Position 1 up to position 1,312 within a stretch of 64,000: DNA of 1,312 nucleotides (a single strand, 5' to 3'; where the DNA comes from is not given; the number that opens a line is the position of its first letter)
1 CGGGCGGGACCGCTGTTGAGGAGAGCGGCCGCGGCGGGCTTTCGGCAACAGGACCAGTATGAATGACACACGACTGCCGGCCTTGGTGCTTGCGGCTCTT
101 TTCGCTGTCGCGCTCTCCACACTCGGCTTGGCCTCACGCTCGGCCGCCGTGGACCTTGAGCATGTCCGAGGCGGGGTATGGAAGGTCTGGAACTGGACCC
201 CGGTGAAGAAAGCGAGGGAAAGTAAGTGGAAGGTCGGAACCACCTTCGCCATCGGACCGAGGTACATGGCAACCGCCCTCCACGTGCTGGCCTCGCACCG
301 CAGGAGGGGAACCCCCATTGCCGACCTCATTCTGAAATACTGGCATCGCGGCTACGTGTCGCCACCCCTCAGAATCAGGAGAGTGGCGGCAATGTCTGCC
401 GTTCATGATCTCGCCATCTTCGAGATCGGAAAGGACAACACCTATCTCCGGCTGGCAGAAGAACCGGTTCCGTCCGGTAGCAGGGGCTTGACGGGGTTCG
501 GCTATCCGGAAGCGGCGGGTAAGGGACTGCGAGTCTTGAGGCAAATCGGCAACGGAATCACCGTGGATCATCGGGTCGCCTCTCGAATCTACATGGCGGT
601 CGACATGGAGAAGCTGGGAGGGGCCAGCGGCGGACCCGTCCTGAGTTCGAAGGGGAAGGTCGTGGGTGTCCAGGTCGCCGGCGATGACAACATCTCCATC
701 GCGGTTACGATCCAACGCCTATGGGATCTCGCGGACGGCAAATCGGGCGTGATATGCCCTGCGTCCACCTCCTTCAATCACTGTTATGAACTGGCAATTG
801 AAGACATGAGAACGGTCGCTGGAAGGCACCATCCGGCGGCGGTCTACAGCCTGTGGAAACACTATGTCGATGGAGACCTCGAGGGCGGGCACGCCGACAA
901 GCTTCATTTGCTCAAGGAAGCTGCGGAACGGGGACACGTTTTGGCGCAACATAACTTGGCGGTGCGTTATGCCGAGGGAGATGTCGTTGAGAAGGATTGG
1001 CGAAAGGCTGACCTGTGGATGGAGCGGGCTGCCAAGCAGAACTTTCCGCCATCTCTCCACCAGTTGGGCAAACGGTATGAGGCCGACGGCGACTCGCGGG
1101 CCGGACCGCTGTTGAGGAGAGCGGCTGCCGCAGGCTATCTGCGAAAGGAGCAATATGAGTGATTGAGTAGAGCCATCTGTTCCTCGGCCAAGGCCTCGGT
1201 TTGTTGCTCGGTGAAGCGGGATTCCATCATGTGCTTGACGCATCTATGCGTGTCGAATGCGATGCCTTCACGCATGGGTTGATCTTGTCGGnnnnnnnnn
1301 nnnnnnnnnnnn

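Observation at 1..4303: Tandem array of secreted S1-protease/Sel1-repeat paralogs with a reiterated, conserved 3' module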

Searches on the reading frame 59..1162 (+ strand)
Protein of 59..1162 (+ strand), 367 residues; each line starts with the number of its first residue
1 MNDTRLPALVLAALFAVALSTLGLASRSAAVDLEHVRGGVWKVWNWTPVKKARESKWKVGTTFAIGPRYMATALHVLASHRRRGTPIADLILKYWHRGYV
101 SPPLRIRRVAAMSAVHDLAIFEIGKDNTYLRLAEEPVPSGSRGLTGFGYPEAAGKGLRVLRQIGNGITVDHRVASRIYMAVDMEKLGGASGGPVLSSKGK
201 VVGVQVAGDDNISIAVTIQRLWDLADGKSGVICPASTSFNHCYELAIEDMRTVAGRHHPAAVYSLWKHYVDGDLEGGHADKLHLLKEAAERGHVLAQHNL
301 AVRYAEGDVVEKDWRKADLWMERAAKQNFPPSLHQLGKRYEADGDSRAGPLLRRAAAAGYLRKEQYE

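Call 5: search_protein_families(library=pfam, proteins=[window:59-1162:+], max_evalue=0.01)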
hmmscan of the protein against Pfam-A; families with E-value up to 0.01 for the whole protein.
window:59-1162:+ (367 aa): 3 families
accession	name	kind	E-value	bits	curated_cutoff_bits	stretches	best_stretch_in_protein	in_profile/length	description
PF13365.12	Trypsin_2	-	1.8e-10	42.2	27.6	1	60-204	1-144/144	Trypsin-like peptidase domain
PF02907.21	Peptidase_S29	-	0.00022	21.4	25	1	156-208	74-128/149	Hepatitis C virus NS3 protease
PF08238.18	Sel1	-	0.00049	21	30.7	1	295-328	2-35/36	Sel1 repeat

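Call 8: find_encoding_contigs(protein=window:59-1162:+, flank=10000, max_places=6)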
Protein window:59-1162:+ (367 aa): no gene with exactly this product is on record in the collection.

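Call 9: find_homologous_proteins(query=window:59-1159:+)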
Query window:59-1159:+ (367 aa): 22 proteins with E <= 0.001 among 8000 candidates.
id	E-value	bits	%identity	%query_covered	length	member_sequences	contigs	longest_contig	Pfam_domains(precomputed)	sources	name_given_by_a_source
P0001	2.6e-197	673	81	99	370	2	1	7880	PF13365.13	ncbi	-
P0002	3.4e-197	673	81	96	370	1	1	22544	PF13365.13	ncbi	-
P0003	1.4e-196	671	82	99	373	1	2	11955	PF13365.13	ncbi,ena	-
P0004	2.1e-193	661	84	89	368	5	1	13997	PF13365.13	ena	-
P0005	5.1e-193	659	80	95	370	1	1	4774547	PF13365.13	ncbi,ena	-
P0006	1.4e-192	658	80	100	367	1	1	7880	PF13365.13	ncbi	-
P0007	2.6e-192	657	79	100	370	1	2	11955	PF13365.13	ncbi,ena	-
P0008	3.7e-192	657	82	92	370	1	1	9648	PF13365.13,PF08238.19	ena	-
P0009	9.4e-192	655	79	99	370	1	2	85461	PF13365.13,PF08238.19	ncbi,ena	-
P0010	2.0e-186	638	77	99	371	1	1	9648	PF13365.13,PF08238.19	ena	-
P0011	2.9e-185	634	77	100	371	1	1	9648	PF13365.13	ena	-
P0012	2.4e-176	604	75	100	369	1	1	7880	PF13365.13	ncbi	-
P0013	6.5e-170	583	71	100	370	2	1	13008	PF13365.13,PF08238.19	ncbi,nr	ncbi:MAG: bifunctional trypsin-like peptidase domain-containing/SEL1-like repeat protein [Bryobacter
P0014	1.1e-167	576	100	70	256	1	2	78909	PF13365.13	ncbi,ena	-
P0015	8.2e-114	399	70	70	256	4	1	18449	PF13365.13,PF08238.19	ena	-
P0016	2.7e-113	397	70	70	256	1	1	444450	PF13365.13,PF08238.19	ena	-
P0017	3.6e-110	387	70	70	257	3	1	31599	PF13365.13,PF08238.19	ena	-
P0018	6.8e-34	136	30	82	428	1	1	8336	PF13365.13,PF23310.2,PF08238.19,PF00089.33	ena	-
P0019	7.2e-18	83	25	90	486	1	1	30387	PF13365.13,PF08238.19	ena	-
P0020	3.0e-8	51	28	28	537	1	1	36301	PF23310.2,PF08238.19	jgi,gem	-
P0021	8.8e-7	47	36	21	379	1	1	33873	PF08238.19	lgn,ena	-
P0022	2.7e-4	38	32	30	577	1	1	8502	PF08238.19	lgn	-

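Call 10: find_encoding_contigs(protein=P0014, flank=10000, max_places=4)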
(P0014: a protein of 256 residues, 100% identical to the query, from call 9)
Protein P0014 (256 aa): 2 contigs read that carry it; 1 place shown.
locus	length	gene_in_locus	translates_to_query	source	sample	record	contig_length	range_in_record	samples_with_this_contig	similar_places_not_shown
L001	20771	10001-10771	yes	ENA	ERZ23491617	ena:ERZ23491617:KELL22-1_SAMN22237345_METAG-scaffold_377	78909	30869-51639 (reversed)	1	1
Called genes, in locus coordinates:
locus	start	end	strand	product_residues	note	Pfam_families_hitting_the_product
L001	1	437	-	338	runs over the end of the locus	PF09084:NMT1, PF13379:NMT1_2 (weak)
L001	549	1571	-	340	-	PF09084:NMT1, PF13379:NMT1_2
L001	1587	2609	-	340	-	PF09084:NMT1, PF13379:NMT1_2 (weak)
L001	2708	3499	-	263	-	PF00005:ABC_tran, PF13304:AAA_21 (faint)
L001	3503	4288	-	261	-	PF00528:BPD_transp_1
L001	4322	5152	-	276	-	PF00528:BPD_transp_1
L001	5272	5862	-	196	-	PF00156:Pribosyltran, PF14681:UPRTase (weak)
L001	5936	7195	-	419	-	PF04389:Peptidase_M28 (faint), PF01546:Peptidase_M20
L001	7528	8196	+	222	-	-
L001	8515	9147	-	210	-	PF09347:DUF1989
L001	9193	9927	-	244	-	-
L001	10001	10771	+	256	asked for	PF13365:Trypsin_2 (weak)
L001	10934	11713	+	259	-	PF13401:AAA_22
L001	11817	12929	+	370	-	PF13365:Trypsin_2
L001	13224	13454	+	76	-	PF04255:DUF433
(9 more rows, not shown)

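Call 11: find_encoding_contigs(protein=P0005, flank=10000, max_places=4)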
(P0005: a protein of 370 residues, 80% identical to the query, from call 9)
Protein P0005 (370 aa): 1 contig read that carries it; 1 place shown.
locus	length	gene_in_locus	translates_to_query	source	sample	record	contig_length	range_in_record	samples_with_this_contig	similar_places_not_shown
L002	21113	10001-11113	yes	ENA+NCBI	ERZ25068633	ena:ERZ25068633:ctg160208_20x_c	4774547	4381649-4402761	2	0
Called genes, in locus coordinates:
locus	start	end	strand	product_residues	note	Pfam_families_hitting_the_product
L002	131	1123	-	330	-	PF16868:NMT1_3 (weak)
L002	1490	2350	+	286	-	PF00892:EamA, PF03151:TPT (faint), PF00892:EamA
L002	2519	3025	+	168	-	PF00293:NUDIX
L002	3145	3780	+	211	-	PF00697:PRAI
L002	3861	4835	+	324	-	PF00296:Bac_luciferase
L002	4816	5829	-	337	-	PF01797:Y1_Tnp, PF08299:Bac_DnaA_C (weak)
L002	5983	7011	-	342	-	PF00180:Iso_dh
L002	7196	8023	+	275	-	PF02129:Peptidase_S15 (weak), PF00135:COesterase (weak), PF20434:BD-FAE, PF00561:Abhydrolase_1 (faint), PF12146:Hydrolase_4 (faint), PF07859:Abhydrolase_3, PF00326:Peptidase_S9, PF01738:DLH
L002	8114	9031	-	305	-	PF14226:DIOX_N, PF03171:2OG-FeII_Oxy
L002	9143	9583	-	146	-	PF01323:DSBA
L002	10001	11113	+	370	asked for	PF13365:Trypsin_2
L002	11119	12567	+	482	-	PF03972:MmgE_PrpD_N, PF19305:MmgE_PrpD_C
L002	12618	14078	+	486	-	PF00682:HMGL-like, PF02436:PYC_OADA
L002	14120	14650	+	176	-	PF07331:TctB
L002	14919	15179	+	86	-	PF14384:BrnA_antitoxin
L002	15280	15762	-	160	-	PF13441:Gly-zipper_YMGG (weak), PF05433:Rick_17kDa_Anti, PF16998:17kDa_Anti_2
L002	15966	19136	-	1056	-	PF27218:MJ0043_C (weak), PF00580:UvrD-helicase, PF13604:AAA_30 (faint), PF01443:Viral_helicase1 (faint), PF13245:AAA_19, PF13361:UvrD_C, PF13538:UvrD_C_2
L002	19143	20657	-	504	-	PF01970:TctA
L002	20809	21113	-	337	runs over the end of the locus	PF03401:TctC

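Call 12: find_encoding_contigs(protein=P0001, flank=10000, max_places=4)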
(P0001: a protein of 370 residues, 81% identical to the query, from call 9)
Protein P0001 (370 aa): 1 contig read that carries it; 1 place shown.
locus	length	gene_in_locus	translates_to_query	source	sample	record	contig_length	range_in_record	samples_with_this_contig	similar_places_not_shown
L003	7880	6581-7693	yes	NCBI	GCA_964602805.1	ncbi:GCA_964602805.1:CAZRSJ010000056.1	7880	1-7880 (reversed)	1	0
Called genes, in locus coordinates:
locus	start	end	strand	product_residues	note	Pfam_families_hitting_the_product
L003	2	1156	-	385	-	?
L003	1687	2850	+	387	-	PF14294:DUF4372, PF01609:DDE_Tnp_1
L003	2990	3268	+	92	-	-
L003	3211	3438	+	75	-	-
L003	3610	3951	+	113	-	-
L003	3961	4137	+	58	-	-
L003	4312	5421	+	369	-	PF13365:Trypsin_2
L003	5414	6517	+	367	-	PF13365:Trypsin_2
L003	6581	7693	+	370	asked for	PF13365:Trypsin_2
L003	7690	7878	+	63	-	?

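Call 17: find_related_loci(query=A1, collection=genome_contigs, flank=10000)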
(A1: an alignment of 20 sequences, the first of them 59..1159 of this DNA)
Query A1 (367 aa) in genome_contigs; peptide patterns used: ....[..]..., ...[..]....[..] (x = any residue, [..] = any of these).
70 stretches matched a pattern; 5 encode a relative of the query (tblastn E <= 1e-3); 5 distinct loci.
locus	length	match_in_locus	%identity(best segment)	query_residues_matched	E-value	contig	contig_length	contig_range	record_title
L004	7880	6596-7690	81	3-367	0e+0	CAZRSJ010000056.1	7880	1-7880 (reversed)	MAG TPA_asm: uncultured Chromatiales bacterium isolate SRP109090_co1_9 genome assembly, contig: NODE_14099_length_7880_c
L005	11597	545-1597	81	17-367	0e+0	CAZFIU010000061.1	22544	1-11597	MAG TPA_asm: uncultured Syntrophobacterales bacterium isolate SRP109090_co2_231 genome assembly, contig: NODE_3160_lengt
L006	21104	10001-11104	82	3-367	0e+0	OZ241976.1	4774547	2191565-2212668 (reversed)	MAG: uncultured Candidatus Binatia bacterium isolate 2be43a5b-f59f-4a3e-ac31-0248d4889e07 genome assembly, chromosome: 1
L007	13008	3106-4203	71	2-367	9e-176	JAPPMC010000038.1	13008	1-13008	MAG: Bryobacterales bacterium isolate RHO3_bin_37 NODE_6473_length_13008_cov_36.537018, whole genome shotgun sequence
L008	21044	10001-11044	80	20-367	0e+0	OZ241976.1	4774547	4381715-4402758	MAG: uncultured Candidatus Binatia bacterium isolate 2be43a5b-f59f-4a3e-ac31-0248d4889e07 genome assembly, chromosome: 1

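Call 20: find_encoding_contigs(protein=P0008, flank=10000, max_places=3)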
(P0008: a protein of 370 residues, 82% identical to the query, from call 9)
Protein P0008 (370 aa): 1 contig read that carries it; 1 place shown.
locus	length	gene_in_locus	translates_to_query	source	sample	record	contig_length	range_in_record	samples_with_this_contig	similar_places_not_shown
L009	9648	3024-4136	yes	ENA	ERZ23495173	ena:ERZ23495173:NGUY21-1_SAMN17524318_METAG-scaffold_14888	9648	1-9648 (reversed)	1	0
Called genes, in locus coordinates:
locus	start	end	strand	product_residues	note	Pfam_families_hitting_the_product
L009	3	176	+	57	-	?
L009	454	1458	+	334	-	PF10686:YAcAr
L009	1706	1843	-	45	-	-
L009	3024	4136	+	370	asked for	PF13365:Trypsin_2, PF08238:Sel1 (faint)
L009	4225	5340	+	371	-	PF13365:Trypsin_2, PF08238:Sel1 (faint)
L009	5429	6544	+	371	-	PF13365:Trypsin_2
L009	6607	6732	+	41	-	-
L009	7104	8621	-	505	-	PF13522:GATase_6, PF13537:GATase_7, PF00733:Asn_synthase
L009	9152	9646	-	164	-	?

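Call 21: find_encoding_contigs(protein=P0003, flank=10000, max_places=3)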
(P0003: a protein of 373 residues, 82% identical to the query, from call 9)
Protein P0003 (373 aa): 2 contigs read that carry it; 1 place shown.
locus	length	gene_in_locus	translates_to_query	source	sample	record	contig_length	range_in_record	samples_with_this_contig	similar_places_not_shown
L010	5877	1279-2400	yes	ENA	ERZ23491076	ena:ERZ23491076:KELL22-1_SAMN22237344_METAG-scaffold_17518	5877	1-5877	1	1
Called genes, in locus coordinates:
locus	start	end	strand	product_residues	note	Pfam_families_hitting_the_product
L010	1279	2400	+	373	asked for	PF13365:Trypsin_2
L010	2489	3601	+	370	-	PF13365:Trypsin_2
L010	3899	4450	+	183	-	-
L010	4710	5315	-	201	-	PF13827:DUF4189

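Call 22: find_encoding_contigs(protein=P0009, flank=10000, max_places=3)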
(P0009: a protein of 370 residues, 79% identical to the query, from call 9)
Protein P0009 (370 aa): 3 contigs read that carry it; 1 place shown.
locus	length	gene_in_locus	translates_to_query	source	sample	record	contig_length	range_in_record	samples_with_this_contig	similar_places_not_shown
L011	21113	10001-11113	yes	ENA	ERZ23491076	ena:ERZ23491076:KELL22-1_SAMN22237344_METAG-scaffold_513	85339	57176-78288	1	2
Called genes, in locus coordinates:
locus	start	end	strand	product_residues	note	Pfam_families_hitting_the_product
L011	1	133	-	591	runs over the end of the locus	PF00528:BPD_transp_1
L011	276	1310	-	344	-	PF01547:SBP_bac_1 (weak), PF13531:SBP_bac_11 (weak), PF13416:SBP_bac_8, PF13343:SBP_bac_6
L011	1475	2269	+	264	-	PF13483:Lactamase_B_3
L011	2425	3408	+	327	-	PF16868:NMT1_3, PF09084:NMT1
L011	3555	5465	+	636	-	PF06808:DctM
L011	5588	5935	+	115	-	PF00589:Phage_integrase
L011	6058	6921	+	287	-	-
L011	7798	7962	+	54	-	-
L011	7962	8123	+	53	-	-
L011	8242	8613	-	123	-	PF07798:CCDC90-like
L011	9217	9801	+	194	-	PF00580:UvrD-helicase, PF13245:AAA_19 (weak), PF01396:Zn_ribbon_Top1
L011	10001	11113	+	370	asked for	PF13365:Trypsin_2, PF08238:Sel1 (faint)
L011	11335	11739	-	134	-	-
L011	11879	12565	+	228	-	PF07638:Sigma70_ECF (weak), PF04542:Sigma70_r2, PF08281:Sigma70_r4_2, PF04545:Sigma70_r4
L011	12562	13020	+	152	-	-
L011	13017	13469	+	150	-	-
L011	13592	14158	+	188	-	-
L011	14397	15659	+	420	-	PF05977:MFS_3, PF07690:MFS_1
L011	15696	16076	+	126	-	PF01042:Ribonuc_L-PSP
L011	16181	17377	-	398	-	PF00083:Sugar_tr (weak), PF07690:MFS_1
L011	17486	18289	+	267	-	PF00528:BPD_transp_1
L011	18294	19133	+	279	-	PF00528:BPD_transp_1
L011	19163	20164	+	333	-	PF09084:NMT1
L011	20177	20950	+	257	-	PF00005:ABC_tran, PF13304:AAA_21 (faint)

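Call 37: search_protein_representatives(alignment_id=A1)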
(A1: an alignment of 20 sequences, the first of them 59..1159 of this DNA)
Query: 20 sequences, 370 profile positions. Proteins with E-value up to 0.001 (for the whole library): 205723; up to 1e-10: 95363; up to 1e-30: 11499. The best 150 are listed.
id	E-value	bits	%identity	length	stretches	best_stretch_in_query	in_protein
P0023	1.9e-267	902.4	-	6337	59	247-369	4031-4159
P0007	2.8e-202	688.0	-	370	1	1-370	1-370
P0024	5.1e-179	611.4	-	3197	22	255-367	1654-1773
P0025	9.5e-170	580.9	-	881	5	34-345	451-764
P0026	5.0e-150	516.0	-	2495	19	248-364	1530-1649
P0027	8.6e-141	485.6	-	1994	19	241-347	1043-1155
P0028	3.1e-135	467.3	-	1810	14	247-346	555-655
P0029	3.2e-133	460.7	-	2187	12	246-350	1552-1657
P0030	4.0e-133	460.4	-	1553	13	272-343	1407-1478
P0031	3.0e-131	454.2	-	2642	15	261-345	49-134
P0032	4.4e-128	443.8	-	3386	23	247-344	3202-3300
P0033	1.8e-126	438.5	-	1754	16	253-369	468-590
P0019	7.7e-126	436.4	-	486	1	14-365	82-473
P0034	2.8e-125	434.6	-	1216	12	271-346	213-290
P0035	2.4e-124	431.5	-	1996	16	247-342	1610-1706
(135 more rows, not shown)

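Call 38: search_protein_families(library=ncbifam, proteins=[window:59-1162:+], max_evalue=0.01)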
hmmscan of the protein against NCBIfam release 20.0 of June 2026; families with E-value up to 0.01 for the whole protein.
window:59-1162:+ (367 aa): 3 families
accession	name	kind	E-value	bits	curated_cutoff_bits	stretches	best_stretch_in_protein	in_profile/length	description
NF047621.1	FlgprotMotXVib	equivalog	1.2e-05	24.9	330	1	307-362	85-145/211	flagellar protein MotX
NF033740.0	MarP_fam_protase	equivalog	5.3e-05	22.4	250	1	108-205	249-351/390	MarP family serine protease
NF045484.1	TransRegExoR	equivalog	0.0045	16.3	450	0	261-322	42-104/267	exopolysaccharide production regulator ExoR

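Call 39: search_solved_structures(query=A1, max_evalue=0.001)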
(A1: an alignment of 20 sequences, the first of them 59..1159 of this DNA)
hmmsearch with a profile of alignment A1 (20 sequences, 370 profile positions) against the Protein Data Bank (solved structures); distinct sequences matched with E-value up to 0.001: 57.
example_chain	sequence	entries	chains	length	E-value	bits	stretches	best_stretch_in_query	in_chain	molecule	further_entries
6ok3_A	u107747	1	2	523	9.4e-62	212.3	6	271-345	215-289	Sel1 repeat protein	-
4bwr_A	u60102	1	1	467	1.2e-51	179.1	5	249-346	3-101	PROTEIN CORRESPONDING TO LOCUS C5321 FROM CFT073 E.COLI STRAIN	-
8sxq_A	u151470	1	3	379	1e-44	156.2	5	246-345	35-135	SEL-1 repeat protein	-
6deh_A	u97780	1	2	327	1.2e-36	129.7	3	249-345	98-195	TPR repeat protein, protein-protein interaction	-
6onw_A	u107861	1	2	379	3.2e-35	125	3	250-343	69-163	Sel1 repeat protein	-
6ork_A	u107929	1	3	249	3.5e-26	95.2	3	257-356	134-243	Sel1 repeat protein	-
6ur7_A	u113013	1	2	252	9.1e-25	90.6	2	246-340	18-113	Sel1 repeat family protein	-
8ket_C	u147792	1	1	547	4.4e-22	81.8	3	281-344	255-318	Protein sel-1 homolog 1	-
9uav_C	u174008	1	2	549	4.9e-22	81.6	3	281-344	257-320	Protein sel-1 homolog 1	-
9og0_C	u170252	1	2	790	9.3e-22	80.7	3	280-344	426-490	Protein sel-1 homolog 1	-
8kes_D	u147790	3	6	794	3.3e-21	78.9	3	281-344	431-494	Protein sel-1 homolog 1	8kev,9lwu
6orc_A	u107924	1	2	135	2.1e-19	73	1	250-367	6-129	Sel1 repeat protein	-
5b26_A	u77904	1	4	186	2.5e-19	72.7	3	280-344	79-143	Protein sel-1 homolog 1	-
6ok0_A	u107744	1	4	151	5.5e-12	48.6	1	284-332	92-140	Sel1 repeat protein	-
1ouv_A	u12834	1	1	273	2.9e-10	42.9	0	271-345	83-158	conserved hypothetical secreted protein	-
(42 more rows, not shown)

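Call 42: predict_structure(alignment_id=A1)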
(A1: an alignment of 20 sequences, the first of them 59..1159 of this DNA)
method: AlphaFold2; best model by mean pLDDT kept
length: 367 residues; sequences in the alignment: 20
mean_pLDDT: 75.4   pTM: 0.78
mean pLDDT of the five models: 75.4, 74.6, 69.2, 61.0, 60.8
residues with pLDDT >= 90: 102; 70-90: 139; 50-70: 79; < 50: 47
segments of 3 or more residues with pLDDT < 50: 1-3, 21-30, 52-56, 138-141, 150-161, 168-172, 364-367
pLDDT, mean of each block of 10 residues (from residue 1): 56 65 41 58 69 54 84 89 80 70 84 94 69 50 55 40 51 66 67 77 82 85 90 89 94 92 91 76 92 91 82 90 90 92 93 85 47
secondary structure, 60 per line:
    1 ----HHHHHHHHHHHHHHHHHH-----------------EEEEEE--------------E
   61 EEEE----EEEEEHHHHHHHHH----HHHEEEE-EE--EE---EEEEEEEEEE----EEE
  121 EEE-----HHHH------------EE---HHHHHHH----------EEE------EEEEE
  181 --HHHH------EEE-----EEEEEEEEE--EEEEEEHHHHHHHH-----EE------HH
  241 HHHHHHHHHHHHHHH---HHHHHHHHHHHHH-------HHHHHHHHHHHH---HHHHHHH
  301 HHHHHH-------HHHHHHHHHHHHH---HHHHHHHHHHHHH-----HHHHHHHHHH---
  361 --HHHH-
elements in order: H5-22 E40-45 E60-64 E69-73 H74-82 E90-93 E104-113 E118-123 H129-132 H150-156 E167-169 E176-180 H183-186 E193-195 E201-209 E212-217 H218-225 H239-255 H259-271 H279-290 H294-306 H314-326 H330-342 H348-357 H363-366
